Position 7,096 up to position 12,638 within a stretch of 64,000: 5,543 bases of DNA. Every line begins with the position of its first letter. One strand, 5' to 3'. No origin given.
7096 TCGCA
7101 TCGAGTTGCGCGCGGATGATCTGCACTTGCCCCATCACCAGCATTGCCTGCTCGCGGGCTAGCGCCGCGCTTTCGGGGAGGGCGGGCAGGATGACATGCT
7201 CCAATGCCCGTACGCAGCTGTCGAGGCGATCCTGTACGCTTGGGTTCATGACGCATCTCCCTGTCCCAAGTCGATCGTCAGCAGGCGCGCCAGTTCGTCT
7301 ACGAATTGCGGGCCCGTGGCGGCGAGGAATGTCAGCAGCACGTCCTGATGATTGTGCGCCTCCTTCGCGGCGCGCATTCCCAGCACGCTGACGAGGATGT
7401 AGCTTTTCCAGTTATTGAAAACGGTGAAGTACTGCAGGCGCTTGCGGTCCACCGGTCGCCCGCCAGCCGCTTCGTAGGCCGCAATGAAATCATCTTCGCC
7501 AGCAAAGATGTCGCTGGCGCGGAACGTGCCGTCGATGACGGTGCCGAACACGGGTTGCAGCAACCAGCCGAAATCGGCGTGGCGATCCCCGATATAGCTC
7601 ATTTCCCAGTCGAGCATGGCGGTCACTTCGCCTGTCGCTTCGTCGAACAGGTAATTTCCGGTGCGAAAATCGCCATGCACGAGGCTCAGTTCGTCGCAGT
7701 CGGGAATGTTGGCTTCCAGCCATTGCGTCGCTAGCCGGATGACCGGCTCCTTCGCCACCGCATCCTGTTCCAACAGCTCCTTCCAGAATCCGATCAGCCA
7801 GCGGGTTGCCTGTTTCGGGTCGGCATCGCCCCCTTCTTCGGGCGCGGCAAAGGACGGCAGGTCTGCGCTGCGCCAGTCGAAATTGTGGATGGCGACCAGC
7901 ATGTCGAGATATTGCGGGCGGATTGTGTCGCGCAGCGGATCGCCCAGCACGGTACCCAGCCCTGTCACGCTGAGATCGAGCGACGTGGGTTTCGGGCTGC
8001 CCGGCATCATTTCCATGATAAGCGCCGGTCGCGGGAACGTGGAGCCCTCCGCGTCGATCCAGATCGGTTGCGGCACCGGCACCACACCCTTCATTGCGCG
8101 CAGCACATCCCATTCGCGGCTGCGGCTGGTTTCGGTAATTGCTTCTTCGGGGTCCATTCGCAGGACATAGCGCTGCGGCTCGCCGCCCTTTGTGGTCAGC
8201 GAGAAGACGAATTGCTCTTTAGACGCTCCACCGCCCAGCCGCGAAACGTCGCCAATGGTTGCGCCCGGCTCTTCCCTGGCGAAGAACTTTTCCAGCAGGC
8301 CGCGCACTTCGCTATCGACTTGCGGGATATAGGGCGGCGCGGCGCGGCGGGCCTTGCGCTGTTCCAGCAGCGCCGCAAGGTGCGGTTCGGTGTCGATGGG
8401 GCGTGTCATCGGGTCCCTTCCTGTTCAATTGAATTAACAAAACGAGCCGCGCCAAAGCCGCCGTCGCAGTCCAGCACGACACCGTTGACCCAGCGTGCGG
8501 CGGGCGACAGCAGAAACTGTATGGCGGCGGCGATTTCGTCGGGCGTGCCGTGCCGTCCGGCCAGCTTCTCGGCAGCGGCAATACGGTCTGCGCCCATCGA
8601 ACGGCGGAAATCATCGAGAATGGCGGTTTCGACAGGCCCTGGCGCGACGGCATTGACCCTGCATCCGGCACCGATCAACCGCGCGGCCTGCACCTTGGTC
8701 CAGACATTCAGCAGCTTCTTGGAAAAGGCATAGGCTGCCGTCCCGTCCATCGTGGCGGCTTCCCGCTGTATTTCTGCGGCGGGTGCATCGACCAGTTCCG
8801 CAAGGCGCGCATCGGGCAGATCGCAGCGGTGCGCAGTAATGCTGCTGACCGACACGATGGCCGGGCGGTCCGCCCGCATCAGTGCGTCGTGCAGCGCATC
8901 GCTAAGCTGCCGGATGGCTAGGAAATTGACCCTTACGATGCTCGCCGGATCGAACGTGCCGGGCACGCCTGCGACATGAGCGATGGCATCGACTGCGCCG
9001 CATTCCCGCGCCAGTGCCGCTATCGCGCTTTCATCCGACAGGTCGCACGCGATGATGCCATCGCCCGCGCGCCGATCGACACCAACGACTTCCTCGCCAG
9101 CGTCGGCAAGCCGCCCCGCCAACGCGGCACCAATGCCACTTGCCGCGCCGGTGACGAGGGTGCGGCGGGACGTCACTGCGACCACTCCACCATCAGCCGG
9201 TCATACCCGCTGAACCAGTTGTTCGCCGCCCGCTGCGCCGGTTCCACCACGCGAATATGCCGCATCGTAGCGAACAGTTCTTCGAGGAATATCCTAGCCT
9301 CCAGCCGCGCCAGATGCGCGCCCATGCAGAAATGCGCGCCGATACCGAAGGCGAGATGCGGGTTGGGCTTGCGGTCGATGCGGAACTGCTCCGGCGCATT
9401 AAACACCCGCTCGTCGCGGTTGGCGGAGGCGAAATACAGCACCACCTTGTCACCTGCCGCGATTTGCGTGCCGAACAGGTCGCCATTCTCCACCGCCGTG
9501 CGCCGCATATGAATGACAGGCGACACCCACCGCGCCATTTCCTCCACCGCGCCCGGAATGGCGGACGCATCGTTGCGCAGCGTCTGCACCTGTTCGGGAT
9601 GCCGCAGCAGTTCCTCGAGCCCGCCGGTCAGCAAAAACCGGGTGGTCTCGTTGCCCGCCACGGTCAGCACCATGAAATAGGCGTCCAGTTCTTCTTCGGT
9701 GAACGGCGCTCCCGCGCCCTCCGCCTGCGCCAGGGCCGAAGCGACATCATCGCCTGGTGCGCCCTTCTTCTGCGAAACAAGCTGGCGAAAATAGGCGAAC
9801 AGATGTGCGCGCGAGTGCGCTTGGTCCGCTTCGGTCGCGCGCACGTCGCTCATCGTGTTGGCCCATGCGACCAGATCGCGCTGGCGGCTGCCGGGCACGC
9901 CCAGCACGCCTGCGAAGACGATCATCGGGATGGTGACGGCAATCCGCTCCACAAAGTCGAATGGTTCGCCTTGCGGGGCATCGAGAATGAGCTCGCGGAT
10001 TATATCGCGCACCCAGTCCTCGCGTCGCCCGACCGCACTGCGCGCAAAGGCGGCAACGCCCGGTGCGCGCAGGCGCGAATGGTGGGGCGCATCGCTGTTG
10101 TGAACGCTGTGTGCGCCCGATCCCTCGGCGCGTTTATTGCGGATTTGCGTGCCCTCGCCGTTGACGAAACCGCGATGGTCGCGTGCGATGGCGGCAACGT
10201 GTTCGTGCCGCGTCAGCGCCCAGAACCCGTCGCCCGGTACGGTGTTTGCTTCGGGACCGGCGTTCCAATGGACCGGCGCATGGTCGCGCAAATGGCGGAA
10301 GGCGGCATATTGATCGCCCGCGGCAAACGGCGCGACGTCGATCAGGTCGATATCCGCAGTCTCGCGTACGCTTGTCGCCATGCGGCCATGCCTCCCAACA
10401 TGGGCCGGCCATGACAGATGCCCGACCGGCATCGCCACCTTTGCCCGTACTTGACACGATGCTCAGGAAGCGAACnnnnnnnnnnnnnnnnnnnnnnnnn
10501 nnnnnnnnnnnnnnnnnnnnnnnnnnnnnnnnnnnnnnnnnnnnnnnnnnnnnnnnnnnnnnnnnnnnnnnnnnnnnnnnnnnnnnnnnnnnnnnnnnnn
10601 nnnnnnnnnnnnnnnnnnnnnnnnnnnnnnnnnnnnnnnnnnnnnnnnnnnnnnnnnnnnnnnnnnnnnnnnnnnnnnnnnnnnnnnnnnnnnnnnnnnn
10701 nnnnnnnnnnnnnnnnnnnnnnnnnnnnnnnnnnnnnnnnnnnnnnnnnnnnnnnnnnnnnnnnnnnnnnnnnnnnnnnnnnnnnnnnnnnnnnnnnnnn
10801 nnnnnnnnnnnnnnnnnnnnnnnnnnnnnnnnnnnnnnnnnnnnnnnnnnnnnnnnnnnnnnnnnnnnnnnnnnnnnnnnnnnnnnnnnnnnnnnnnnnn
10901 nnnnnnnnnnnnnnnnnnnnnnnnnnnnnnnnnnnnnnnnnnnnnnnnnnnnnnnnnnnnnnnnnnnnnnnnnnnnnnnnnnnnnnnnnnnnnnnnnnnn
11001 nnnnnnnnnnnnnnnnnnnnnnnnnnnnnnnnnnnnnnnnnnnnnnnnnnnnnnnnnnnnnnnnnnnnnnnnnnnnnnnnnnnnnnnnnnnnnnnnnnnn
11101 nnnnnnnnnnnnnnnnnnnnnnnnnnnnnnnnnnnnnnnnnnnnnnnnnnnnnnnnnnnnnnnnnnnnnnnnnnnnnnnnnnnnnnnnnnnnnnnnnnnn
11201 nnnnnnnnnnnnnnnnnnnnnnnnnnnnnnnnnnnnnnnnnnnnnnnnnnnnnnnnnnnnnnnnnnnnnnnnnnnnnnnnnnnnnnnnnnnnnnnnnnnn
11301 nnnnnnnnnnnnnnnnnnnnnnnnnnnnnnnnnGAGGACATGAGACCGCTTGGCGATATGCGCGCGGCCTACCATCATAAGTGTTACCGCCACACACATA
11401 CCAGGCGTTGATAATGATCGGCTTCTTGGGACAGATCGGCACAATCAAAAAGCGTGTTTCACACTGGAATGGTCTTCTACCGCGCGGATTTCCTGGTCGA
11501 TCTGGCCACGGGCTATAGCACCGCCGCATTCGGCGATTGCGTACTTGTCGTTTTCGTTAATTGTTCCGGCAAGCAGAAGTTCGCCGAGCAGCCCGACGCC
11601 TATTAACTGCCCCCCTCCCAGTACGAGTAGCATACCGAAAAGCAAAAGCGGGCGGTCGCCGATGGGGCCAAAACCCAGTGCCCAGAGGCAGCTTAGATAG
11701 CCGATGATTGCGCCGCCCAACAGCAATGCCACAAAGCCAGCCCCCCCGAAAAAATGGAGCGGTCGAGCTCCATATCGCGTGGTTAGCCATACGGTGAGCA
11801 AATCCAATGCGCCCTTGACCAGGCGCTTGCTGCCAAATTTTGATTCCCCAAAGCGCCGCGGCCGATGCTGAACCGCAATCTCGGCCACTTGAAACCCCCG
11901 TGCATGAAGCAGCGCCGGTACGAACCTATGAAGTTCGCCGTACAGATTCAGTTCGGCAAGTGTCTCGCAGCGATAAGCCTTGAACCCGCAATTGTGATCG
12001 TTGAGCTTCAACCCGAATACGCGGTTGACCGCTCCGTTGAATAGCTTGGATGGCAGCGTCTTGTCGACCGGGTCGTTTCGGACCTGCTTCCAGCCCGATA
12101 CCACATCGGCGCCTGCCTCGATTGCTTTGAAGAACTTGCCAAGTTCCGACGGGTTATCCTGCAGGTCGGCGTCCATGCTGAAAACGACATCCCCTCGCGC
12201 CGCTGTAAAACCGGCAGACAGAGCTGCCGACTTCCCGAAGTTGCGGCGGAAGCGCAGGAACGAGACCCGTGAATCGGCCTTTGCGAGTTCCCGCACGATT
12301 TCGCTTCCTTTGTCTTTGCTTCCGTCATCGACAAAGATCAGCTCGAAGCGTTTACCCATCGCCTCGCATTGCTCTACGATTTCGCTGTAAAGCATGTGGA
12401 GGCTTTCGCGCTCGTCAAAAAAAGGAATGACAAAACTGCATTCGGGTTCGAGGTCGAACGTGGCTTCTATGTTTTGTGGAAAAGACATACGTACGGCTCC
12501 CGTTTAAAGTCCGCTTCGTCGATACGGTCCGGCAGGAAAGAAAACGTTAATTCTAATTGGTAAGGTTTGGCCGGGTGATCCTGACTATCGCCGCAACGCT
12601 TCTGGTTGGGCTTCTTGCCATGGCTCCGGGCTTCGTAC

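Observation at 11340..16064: Lower-GC islet next to tRNA-Ser(GGA) carrying a non-canonical Gtr-like periplasmic glycosylation module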

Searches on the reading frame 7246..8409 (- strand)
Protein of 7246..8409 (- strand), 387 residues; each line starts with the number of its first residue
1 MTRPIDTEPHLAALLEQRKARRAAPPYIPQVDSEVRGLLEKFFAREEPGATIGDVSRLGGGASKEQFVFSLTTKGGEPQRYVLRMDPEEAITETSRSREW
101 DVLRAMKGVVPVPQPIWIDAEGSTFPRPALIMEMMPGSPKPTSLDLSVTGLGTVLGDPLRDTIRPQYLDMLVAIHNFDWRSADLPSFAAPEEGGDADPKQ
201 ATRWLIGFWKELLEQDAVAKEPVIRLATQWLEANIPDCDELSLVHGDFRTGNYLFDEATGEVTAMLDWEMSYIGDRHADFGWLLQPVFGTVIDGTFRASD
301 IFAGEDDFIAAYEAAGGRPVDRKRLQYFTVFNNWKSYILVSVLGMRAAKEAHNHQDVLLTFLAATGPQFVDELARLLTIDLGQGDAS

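Call 4: search_protein_families(library=pfam, proteins=[window:7246-8409:-], max_evalue=0.01)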
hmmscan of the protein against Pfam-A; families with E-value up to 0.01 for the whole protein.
window:7246-8409:- (387 aa): 2 families
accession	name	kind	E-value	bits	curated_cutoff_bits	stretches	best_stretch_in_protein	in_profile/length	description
PF01636.29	APH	-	4.7e-29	102.3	23.2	1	55-305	2-230/239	Phosphotransferase enzyme family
PF03881.20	Fructosamin_kin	-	0.0015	18.2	22.4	0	238-289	185-231/288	Fructosamine kinase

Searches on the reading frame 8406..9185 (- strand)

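Call 4: search_protein_families(library=pfam, proteins=[window:8406-9185:-], max_evalue=0.01)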
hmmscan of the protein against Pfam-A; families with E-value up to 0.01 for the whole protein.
window:8406-9185:- (259 aa): 4 families
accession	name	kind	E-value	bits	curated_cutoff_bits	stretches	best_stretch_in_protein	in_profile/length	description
PF13561.12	adh_short_C2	-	6.3e-25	88.6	27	1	145-244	136-235/236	Enoyl-(Acyl carrier protein) reductase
PF00106.31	adh_short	-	1.8e-16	60.6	26.6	2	9-119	3-140/195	short chain dehydrogenase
PF01370.27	Epimerase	-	2.8e-10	40.5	20.9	1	10-115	2-115/240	NAD dependent epimerase/dehydratase family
PF04321.23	RmlD_sub_bind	-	0.00092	18.8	27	1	8-72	2-59/287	RmlD substrate binding domain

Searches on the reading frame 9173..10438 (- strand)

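Call 4: search_protein_families(library=pfam, proteins=[window:9173-10438:-], max_evalue=0.01)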
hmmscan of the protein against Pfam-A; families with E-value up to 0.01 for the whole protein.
window:9173-10438:- (421 aa): 1 family
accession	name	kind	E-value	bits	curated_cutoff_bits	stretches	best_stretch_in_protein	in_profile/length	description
PF00067.27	p450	-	8.7e-22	77.9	22.8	1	233-389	242-429/462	Cytochrome P450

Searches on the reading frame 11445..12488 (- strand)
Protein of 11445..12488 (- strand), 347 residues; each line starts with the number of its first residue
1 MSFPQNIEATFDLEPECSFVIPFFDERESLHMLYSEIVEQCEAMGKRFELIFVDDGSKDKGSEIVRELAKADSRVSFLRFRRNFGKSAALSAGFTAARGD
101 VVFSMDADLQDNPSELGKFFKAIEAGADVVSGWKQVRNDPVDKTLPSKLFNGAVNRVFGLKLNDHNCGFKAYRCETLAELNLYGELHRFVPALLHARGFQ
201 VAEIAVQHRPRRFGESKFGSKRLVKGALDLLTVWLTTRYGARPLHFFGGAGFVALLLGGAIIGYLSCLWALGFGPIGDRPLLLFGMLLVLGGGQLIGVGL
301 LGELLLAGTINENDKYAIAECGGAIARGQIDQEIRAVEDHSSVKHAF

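Call 4: search_protein_families(library=pfam, proteins=[window:11445-12488:-], max_evalue=0.01)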
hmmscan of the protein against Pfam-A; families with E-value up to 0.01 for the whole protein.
window:11445-12488:- (347 aa): 3 families
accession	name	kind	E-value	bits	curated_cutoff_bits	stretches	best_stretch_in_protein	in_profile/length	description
PF00535.33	Glycos_transf_2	-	1.8e-31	109.8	23.3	1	18-177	1-164/168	Glycosyl transferase family 2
PF10111.15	Glyco_tranf_2_2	-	2.1e-08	34.5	27.3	1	18-123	1-106/276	Glycosyltransferase like family 2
PF13641.12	Glyco_tranf_2_3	-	3.1e-05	24.5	27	1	15-140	1-129/230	Glycosyltransferase like family 2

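Call 7: search_protein_families(library=ncbifam, proteins=[window:11445-12488:-], max_evalue=0.1)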
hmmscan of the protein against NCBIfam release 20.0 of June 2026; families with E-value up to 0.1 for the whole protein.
window:11445-12488:- (347 aa): 24 families
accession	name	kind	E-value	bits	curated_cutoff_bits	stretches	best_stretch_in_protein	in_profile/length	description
NF007986.1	PRK10714.1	equivalog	3.2e-49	167.7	529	1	17-305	8-293/316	undecaprenyl-phosphate 4-deoxy-4-formamido-L-arabinose transferase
NF047588.1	GlcsyltransPgfSStrep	equivalog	1.9e-42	145.6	500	1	18-304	4-286/308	glycosyltransferase PgfS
TIGR03937.1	PgaC_IcaA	equivalog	6.6e-15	55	422.3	1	12-109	42-136/407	poly-beta-1,6-N-acetyl-D-glucosamine synthase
TIGR04182.1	glyco_TIGR04182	equivalog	7.8e-14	51.7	325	1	19-307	4-284/293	S-layer glycoprotein N-glycosyltransferase AglJ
NF041875.1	EPS_EpsD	equivalog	1e-11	44.8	370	1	18-131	2-112/325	exopolysaccharide biosynthesis glycosyltransferase EpsD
TIGR03965.1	mycofact_glyco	equivalog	4.2e-11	42.4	280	1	13-114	72-170/467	mycofactocin biosynthesis glycosyltransferase MftF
NF041391.1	DPhHxTase_Halo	equivalog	2.5e-10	39.7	375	1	43-218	20-192/213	dolichyl-phosphate hexose transferase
NF007482.0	PRK10073.1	equivalog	3.1e-10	39.6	423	1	15-110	6-97/334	glycosyltransferase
TIGR04242.1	nodulat_NodC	equivalog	2.2e-08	33.5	550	1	10-111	43-144/395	chitooligosaccharide synthase NodC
NF047683.1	TeichurnBiosyTuaG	equivalog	5.8e-08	32.7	400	1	14-120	5-108/252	teichuronic acid biosynthesis protein TuaG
NF010496.0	PRK13915.1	equivalog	2.1e-07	30.3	262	1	16-114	32-132/307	glucosyl-3-phosphoglycerate synthase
TIGR04283.1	glyco_like_mftF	equivalog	9.2e-07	28.7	182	1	18-112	2-86/221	TIGR04283 family arsenosugar biosynthesis glycosyltransferase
TIGR03469.1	HpnB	hypoth_equivalog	1.8e-05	23.9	379.25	1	12-129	41-167/386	hopene-associated glycosyltransferase HpnB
NF050050.1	ProtGlycPglI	equivalog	2.6e-05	23.7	500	1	15-130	2-115/306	GalNAc(5)-diNAcBac-PP-undecaprenol beta-1,3-glucosyltransferase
NF045692.1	OglycostaseCruG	equivalog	3.6e-05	22.9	600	1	12-131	38-161/386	2'-O-glycosyltransferase CruG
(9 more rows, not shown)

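Call 43: search_solved_structures(query=window:11445-12488:-, max_evalue=0.00001)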
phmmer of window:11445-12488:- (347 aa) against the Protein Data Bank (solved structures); distinct sequences matched with E-value up to 0.00001: 9.
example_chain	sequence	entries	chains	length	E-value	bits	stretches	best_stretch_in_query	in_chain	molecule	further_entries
9bhc_C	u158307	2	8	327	8.1e-48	166.5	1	16-305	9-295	Undecaprenyl-phosphate 4-deoxy-4-formamido-L-arabinose transferase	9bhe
8vxh_A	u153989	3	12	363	8.2e-48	166.5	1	12-305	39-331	Undecaprenyl-phosphate 4-deoxy-4-formamido-L-arabinose transferase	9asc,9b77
9hwj_A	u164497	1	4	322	1.3e-47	165.8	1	16-305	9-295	Undecaprenyl-phosphate 4-deoxy-4-formamido-L-arabinose transferase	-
5eke_A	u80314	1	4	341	1.6e-28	103.1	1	14-305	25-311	Uncharacterized glycosyltransferase sll0501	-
5ekp_C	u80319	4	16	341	4.1e-28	101.7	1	14-305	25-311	Uncharacterized glycosyltransferase sll0501 | Glycosyltransferase sll0501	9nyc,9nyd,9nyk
9nye_A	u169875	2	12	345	4.3e-28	101.7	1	14-305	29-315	Glycosyltransferase sll0501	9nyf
5mlz_A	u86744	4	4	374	9.8e-19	70.9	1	16-223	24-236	Dolichol monophosphate mannose synthase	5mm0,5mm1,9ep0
5hea_A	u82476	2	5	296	7.9e-09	38.3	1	18-129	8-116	Putative glycosyltransferase (GalT1)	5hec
6h1j_A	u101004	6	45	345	3e-06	29.8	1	17-113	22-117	Probable ss-1,3-N-acetylglucosaminyltransferase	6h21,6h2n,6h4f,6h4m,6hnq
